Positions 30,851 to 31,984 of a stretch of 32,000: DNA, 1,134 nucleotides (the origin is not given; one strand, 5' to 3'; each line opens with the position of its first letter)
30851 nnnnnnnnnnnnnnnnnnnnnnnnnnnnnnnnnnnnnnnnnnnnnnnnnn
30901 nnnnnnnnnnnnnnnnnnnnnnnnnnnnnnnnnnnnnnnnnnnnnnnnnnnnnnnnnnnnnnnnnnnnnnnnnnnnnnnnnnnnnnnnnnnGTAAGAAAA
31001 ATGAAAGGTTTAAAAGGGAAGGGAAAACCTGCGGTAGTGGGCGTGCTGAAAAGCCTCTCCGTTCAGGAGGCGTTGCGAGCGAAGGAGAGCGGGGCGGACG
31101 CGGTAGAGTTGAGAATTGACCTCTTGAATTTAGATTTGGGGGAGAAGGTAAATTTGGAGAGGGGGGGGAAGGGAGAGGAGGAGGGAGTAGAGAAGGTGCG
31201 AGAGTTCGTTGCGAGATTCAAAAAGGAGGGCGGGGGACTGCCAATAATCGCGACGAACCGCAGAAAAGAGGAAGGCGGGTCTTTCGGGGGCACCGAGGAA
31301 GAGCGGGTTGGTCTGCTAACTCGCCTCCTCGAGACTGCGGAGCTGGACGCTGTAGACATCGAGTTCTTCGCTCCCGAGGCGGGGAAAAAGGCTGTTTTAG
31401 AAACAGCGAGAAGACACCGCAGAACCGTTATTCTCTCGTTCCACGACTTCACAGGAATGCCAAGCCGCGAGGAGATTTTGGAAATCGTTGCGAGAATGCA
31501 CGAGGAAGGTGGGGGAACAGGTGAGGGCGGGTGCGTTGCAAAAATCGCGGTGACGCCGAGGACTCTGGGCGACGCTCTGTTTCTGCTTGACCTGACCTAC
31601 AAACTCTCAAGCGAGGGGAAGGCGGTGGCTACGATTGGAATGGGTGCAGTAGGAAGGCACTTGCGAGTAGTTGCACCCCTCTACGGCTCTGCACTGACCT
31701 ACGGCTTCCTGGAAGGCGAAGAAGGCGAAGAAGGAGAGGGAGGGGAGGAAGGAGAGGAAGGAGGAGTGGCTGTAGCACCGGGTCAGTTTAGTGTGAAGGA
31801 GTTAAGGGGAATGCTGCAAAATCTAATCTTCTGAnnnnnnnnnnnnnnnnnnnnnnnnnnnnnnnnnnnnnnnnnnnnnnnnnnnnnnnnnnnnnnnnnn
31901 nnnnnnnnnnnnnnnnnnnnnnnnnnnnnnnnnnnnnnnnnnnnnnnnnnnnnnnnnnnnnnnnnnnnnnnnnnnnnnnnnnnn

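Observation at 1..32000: Very high density of perfect short tandem duplications, in frame within conserved genes and at gene boundaries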

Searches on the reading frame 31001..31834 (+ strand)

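Call 9: search_protein_families(library=pfam, proteins=[window:31001-31834:+])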
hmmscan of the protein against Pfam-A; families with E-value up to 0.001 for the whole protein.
window:31001-31834:+ (277 aa): 1 family
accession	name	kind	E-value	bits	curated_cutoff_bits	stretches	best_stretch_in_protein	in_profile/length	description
PF01487.21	DHquinase_I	-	4.1e-43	148.6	22.2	1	21-240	13-213/230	Type I 3-dehydroquinase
